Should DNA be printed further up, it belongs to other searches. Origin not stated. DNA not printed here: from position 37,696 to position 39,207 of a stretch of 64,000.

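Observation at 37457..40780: HigB - HigA::IrrE - beta - sce7726 four-gene locus: candidate undescribed defence system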

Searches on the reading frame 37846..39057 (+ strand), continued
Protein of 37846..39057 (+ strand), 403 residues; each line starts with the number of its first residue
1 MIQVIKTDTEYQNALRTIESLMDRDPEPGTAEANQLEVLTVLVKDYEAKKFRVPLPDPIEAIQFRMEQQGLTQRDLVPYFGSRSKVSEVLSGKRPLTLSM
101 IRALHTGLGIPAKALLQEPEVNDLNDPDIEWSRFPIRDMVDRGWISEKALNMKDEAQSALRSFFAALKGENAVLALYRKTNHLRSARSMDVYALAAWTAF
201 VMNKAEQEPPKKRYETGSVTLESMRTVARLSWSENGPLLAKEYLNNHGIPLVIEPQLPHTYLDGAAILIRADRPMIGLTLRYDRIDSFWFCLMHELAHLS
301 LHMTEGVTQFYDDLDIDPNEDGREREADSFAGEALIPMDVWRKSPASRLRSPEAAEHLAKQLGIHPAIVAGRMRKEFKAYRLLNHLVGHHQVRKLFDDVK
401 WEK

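Call 67: search_solved_structures(query=A1, max_evalue=0.01, show_alignments=3)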
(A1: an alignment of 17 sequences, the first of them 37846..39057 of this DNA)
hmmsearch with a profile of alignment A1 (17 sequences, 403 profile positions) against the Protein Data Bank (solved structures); distinct sequences matched with E-value up to 0.01: 2.
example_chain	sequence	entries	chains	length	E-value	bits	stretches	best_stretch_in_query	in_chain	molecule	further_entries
5ycl_A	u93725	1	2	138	4.7e-12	48.8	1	5-112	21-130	Antitoxin HigA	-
5ifg_B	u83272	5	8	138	5.8e-12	48.5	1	5-112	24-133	Antitoxin HigA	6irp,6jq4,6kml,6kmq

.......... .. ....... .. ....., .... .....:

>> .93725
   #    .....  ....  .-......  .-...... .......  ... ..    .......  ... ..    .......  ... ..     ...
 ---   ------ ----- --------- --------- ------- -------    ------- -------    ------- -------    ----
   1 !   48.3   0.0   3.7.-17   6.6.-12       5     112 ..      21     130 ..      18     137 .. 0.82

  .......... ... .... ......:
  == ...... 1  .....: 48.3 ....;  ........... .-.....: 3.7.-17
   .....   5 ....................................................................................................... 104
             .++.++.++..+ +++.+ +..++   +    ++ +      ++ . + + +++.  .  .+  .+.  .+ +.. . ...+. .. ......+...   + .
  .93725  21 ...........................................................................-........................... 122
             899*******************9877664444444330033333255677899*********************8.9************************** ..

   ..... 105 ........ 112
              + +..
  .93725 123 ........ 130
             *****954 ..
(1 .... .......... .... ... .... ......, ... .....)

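Call 70: search_dna_similar(query=window:37846-39057:+, collection=plasmids, mode=protein, max_rows=60, max_evalue=1e-20)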
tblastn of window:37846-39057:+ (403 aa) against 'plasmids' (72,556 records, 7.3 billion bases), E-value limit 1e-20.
Records with a match: 292; places in all: 294; records where one place covers at least 80% of the query: 25.
Best place of each record, by identity: 60-80% 3; <60% 289.
By first word of the organism name: Piscirickettsia 77; Escherichia 45; Enterobacter 25; Salmonella 19; Pantoea 15; Vibrio 13; Acinetobacter 11; Paraburkholderia 5; Rhizobium 5; Xanthomonas 5; and 47 more.
By predicted mobility (MOB-suite, as given by PLSDB): non-mobilizable 150; conjugative 81; mobilizable 61.
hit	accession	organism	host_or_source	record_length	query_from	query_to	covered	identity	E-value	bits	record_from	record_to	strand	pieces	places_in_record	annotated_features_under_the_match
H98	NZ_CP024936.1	Paraburkholderia graminis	soil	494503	1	387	96%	46.1%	1e-100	335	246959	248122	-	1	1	ImmA/IrrE family metallo-endopeptidase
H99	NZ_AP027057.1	Limnohabitans sp. TEGF004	water,lake surface water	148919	2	397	98%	42.6%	4e-85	290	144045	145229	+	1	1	transcriptional regulator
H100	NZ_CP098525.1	Pseudoalteromonas sp. KG3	whole organism,Cheese rind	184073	2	386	96%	43.9%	9e-95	318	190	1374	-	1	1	ImmA/IrrE family metallo-endopeptidase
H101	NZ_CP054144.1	Deefgea piscis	Odontobutis platycephala,Mono-bacterial ...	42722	2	397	98%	41.7%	6e-86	292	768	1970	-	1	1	ImmA/IrrE family metallo-endopeptidase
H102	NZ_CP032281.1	Acinetobacter sp. WCHA55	Culture,Sewage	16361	2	383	95%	41.3%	1e-83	285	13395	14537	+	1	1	ImmA/IrrE family metallo-endopeptidase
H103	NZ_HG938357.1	Neorhizobium galegae bv. officinalis bv. officinalis str. ...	Galega officinalis root nodule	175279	2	396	98%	36.5%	6e-65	231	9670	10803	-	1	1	ImmA/IrrE family metallo-endopeptidase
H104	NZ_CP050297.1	Mesorhizobium huakuii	Oxytropis kamtschatica,cell ...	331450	2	393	90%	39.2%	1e-53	236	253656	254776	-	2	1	helix-turn-helix domain-containing protein | ImmA/IrrE family metallo-endopeptidase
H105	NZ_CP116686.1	Agrobacterium fabrum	cell culture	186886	62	399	84%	35.0%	5e-47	179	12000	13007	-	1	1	XRE family transcriptional regulator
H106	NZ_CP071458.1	Rhizobium lentis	lentil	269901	62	399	84%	34.5%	9e-50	187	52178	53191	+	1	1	XRE family transcriptional regulator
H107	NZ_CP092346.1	Rhizobium gallicum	Phaseolus vulgaris,Cell culture,nodule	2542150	69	394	81%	35.3%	1e-42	167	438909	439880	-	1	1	none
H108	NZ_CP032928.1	Agrobacterium tumefaciens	Rubus sp.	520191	62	399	84%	33.9%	3e-48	183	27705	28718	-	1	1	XRE family transcriptional regulator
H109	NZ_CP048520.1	Agrobacterium tumefaciens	walnut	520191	62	399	84%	33.9%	3e-48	183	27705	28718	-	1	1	XRE family transcriptional regulator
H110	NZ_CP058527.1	Agrobacterium tumefaciens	-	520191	62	399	84%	33.9%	3e-48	183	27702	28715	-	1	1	XRE family transcriptional regulator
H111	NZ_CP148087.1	Sinorhizobium meliloti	Medicago sativa,cell culture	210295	62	399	84%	33.9%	3e-48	183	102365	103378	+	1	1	XRE family transcriptional regulator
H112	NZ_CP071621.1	Rhizobium bangladeshense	lentil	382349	69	394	81%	35.0%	2e-42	166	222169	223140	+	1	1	XRE family transcriptional regulator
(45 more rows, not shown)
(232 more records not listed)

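Call 71: find_related_loci(query=A1, collection=viral_contigs, flank=4000)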
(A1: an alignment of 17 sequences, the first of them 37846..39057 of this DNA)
Query A1 (403 aa) in viral_contigs; peptide patterns used: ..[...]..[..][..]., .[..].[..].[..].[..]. (x = any residue, [..] = any of these).
192 stretches matched a pattern; 155 encode a relative of the query (tblastn E <= 1e-3); the best 80 are kept; 80 distinct loci.
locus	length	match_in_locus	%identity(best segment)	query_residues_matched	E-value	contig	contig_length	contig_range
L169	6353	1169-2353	47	3-396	5e-115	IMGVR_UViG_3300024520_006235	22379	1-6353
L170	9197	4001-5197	48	2-396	5e-110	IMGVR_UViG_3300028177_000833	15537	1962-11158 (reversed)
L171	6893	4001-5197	48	2-396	4e-110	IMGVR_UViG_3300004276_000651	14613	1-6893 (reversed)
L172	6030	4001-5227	46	2-400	3e-103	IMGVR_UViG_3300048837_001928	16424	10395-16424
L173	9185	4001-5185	47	3-396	3e-115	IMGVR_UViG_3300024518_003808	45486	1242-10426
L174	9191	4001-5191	44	2-396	4e-96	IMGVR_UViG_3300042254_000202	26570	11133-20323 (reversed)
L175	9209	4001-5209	48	2-397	9e-108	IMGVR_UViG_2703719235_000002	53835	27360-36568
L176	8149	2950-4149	39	2-397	5e-76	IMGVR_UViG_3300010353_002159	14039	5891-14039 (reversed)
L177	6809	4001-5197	48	2-396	4e-110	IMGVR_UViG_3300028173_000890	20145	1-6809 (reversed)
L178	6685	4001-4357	56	2-120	2e-36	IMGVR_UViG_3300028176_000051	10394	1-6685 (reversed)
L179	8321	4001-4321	64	2-116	2e-36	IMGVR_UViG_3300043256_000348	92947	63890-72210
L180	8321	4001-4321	64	2-116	2e-36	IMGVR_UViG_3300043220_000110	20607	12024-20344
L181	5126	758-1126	54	2-124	7e-36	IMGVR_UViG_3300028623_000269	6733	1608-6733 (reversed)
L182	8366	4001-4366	52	3-131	2e-35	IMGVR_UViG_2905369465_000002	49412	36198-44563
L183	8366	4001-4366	52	3-131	2e-35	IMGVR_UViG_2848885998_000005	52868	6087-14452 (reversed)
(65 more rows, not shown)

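Call 73: search_protein_families(library=pfam, proteins=[L084:3096-3569:+], max_evalue=0.01)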
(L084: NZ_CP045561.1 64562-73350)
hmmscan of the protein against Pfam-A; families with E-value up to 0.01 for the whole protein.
L084:3096-3569:+ (157 aa): 1 family
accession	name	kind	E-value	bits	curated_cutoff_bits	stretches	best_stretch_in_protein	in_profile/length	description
PF22014.2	DUF6932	-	9.8e-29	101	27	1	15-145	8-142/142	Family of unknown function (DUF6932)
